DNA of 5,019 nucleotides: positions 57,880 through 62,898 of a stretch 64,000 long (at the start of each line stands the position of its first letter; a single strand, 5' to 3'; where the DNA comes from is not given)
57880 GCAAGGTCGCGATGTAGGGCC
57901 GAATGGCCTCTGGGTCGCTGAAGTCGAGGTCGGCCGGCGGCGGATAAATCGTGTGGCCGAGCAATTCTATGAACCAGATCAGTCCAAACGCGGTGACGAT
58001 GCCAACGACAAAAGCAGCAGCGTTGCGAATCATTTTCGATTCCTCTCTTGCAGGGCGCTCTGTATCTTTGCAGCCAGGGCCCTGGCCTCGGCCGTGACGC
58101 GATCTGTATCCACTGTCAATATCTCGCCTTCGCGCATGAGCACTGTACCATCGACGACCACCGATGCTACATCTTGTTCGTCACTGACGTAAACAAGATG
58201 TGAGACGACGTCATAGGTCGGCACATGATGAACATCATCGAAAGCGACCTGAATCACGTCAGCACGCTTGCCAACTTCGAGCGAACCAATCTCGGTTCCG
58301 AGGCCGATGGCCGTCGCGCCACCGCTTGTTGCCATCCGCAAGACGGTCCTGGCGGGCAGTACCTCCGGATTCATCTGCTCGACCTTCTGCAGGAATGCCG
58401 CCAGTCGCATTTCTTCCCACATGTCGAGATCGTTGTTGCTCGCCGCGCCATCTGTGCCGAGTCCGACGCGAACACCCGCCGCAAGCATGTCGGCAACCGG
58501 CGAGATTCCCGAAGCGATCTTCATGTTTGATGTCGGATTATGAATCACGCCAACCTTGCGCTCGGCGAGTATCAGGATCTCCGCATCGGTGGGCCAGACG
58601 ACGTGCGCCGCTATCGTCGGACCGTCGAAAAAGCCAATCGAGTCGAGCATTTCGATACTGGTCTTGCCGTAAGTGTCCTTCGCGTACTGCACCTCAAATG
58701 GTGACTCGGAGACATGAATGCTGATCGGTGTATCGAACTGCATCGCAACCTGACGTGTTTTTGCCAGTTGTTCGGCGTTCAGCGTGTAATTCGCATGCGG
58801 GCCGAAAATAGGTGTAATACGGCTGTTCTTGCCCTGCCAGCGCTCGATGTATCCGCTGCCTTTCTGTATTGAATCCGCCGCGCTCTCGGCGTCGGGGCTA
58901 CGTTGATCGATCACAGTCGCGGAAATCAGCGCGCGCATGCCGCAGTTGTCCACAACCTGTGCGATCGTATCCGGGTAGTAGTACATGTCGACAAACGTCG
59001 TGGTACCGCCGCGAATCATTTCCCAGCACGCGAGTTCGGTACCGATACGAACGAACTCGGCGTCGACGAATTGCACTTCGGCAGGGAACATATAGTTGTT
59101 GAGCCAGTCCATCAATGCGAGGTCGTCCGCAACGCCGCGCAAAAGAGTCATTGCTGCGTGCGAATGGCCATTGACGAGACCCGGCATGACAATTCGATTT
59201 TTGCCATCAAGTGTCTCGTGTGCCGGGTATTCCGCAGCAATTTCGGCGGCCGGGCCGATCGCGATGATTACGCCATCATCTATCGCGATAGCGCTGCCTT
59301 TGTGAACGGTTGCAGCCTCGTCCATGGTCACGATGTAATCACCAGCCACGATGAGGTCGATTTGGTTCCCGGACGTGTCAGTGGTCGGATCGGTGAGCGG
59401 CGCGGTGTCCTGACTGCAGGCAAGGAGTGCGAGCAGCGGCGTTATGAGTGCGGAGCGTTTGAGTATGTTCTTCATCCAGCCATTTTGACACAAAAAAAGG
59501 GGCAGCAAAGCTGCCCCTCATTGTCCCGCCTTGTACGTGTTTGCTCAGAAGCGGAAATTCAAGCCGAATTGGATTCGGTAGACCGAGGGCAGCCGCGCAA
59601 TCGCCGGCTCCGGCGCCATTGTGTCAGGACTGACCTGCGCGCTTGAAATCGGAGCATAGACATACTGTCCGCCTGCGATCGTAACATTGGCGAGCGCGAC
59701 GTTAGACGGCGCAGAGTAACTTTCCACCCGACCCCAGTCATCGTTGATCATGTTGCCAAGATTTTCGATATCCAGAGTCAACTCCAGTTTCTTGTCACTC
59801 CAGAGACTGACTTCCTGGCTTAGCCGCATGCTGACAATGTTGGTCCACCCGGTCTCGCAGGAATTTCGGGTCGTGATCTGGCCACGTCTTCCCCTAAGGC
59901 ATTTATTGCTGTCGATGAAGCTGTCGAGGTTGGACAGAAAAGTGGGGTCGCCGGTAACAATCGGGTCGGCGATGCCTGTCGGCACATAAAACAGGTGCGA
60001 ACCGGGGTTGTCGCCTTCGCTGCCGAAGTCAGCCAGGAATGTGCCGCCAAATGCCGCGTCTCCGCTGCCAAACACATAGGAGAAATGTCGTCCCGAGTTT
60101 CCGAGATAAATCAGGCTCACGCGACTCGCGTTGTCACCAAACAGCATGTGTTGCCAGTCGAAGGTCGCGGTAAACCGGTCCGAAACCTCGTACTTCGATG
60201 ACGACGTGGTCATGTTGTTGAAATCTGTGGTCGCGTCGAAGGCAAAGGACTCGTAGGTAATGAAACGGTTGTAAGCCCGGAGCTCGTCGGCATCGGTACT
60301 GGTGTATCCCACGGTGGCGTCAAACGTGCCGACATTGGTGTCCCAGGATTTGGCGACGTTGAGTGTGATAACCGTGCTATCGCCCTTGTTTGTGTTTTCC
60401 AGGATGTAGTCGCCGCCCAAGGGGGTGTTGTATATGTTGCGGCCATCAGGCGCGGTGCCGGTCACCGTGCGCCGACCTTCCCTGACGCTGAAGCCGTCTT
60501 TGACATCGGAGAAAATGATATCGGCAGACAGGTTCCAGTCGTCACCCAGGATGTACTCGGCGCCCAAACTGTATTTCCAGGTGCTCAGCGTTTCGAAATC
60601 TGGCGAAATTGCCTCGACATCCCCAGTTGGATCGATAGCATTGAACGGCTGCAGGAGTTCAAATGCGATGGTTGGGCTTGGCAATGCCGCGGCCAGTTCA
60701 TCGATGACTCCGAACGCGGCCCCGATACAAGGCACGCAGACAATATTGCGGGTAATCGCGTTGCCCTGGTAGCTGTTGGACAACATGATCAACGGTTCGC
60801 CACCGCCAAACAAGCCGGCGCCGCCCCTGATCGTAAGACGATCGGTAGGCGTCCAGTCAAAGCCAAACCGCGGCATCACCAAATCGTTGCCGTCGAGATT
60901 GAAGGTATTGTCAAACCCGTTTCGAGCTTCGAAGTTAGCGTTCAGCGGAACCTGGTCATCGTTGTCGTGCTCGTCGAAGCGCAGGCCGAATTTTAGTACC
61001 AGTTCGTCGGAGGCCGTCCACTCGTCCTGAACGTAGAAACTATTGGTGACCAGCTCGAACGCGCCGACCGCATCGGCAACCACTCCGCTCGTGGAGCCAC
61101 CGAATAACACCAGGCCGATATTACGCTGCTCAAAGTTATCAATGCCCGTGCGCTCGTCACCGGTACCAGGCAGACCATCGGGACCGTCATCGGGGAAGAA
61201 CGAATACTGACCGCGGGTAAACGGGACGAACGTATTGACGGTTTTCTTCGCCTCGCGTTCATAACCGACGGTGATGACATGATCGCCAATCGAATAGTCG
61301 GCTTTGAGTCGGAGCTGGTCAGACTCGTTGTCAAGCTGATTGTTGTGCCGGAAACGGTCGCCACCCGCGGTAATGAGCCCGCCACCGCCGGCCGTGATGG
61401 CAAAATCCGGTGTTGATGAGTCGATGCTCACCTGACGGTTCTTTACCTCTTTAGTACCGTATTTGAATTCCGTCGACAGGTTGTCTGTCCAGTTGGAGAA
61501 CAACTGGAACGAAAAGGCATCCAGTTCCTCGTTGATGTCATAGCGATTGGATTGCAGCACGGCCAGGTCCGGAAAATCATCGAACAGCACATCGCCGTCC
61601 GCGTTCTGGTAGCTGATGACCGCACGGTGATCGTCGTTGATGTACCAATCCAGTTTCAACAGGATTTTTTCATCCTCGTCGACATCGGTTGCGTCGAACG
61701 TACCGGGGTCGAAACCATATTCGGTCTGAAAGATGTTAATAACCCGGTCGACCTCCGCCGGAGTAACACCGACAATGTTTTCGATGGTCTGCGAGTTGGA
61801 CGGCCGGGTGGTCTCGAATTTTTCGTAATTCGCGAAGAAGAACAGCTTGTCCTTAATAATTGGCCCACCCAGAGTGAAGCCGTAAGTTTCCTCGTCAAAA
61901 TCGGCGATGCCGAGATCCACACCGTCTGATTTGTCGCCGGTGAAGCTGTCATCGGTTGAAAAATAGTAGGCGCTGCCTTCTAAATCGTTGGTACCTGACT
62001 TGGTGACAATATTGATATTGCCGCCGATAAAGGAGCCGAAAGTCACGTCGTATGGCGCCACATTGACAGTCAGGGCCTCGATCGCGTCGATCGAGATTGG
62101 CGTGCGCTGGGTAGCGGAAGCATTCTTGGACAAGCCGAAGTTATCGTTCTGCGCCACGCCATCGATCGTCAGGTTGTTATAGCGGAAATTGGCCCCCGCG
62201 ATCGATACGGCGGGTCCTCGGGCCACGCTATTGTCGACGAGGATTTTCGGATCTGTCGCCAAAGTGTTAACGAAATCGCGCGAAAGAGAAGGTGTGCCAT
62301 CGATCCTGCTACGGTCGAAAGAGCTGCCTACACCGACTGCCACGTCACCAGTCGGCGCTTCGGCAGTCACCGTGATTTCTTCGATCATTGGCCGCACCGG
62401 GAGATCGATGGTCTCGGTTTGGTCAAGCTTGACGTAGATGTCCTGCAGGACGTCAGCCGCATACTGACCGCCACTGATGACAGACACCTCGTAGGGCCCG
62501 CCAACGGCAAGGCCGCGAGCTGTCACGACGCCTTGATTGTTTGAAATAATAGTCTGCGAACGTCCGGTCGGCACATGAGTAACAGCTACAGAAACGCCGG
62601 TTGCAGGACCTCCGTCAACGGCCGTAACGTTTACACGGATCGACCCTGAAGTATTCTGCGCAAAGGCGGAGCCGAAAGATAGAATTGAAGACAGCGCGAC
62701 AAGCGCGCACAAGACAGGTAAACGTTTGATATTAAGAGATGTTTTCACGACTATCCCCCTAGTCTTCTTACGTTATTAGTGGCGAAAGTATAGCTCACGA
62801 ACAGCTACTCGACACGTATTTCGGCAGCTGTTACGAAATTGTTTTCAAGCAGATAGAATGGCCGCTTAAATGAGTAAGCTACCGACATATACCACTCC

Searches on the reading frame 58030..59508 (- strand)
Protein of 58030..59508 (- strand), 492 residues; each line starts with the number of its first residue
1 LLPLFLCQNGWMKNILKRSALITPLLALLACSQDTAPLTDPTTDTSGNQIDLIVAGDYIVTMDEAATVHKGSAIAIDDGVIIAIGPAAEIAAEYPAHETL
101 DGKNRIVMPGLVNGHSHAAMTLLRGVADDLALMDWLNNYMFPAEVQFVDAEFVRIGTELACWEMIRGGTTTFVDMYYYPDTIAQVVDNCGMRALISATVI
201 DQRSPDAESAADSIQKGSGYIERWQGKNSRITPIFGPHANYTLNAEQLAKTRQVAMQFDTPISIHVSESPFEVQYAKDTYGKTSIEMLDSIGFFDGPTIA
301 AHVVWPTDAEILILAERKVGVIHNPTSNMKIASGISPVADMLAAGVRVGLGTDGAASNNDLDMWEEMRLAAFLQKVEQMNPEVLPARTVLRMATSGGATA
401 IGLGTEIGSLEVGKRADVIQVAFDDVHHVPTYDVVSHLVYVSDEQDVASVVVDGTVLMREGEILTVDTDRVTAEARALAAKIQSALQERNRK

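Call 57: search_protein_families(library=pfam, proteins=[window:58030-59508:-], max_evalue=0.001)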
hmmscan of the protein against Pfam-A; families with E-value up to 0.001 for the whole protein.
window:58030-59508:- (492 aa): 3 families
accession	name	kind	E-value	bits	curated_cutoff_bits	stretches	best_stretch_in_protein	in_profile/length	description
PF01979.26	Amidohydro_1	-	1.9e-76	258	25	1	106-456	1-344/345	Amidohydrolase family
PF07969.17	Amidohydro_3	-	3.9e-19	69.9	29.7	1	330-456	351-470/472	Amidohydrolase family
PF22039.1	HUTI_composite_bact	-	5.4e-06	26.4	25.5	1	73-96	2-25/26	Imidazolonepropionase-like composite domain, bacteria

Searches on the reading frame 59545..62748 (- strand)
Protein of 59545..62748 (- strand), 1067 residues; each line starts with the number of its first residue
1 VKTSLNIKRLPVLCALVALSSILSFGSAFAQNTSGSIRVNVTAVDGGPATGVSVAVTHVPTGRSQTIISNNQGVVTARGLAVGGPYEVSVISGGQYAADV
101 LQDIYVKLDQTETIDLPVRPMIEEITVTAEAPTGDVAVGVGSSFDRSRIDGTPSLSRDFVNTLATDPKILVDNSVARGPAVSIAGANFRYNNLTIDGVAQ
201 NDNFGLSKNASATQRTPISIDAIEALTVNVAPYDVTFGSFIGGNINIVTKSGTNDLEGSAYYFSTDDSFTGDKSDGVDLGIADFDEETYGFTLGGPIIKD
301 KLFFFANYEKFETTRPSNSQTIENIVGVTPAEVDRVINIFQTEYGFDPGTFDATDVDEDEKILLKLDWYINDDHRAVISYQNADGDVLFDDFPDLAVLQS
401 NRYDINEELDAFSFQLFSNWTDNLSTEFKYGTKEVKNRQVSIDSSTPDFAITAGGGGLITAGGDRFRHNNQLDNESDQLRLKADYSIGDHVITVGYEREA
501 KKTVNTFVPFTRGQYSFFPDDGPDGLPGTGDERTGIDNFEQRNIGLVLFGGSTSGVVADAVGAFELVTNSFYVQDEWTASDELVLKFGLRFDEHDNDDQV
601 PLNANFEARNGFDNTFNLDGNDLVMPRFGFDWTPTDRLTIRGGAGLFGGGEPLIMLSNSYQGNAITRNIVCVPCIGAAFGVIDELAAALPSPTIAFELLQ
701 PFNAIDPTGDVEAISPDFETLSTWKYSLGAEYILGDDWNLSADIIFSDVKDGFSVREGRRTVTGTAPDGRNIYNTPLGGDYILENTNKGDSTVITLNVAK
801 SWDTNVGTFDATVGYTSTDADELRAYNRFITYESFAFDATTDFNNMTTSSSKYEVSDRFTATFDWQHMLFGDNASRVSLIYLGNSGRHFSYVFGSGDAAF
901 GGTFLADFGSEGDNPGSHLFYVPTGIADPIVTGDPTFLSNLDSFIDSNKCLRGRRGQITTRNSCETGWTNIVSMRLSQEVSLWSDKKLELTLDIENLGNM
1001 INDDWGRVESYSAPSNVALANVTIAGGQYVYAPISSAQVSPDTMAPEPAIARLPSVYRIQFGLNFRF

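Call 57: search_protein_families(library=pfam, proteins=[window:59545-62748:-], max_evalue=0.001)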
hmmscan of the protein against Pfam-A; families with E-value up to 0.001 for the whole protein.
window:59545-62748:- (1067 aa): 4 families
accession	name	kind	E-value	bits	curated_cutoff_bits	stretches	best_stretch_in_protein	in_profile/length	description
PF25183.1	OMP_b-brl_4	-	1.8e-40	139.6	30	2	356-868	151-631/838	Outer membrane beta barrel domain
PF00593.30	TonB_dep_Rec_b-barrel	-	2.5e-10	41.3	27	1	380-751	21-299/436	TonB dependent receptor-like, beta-barrel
PF13620.12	CarboxypepD_reg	-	1.2e-07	32.4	32.3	1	36-116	1-79/82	Carboxypeptidase regulatory-like domain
PF07715.20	Plug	-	0.00027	21.8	23.9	1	156-239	22-101/107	TonB-dependent Receptor Plug Domain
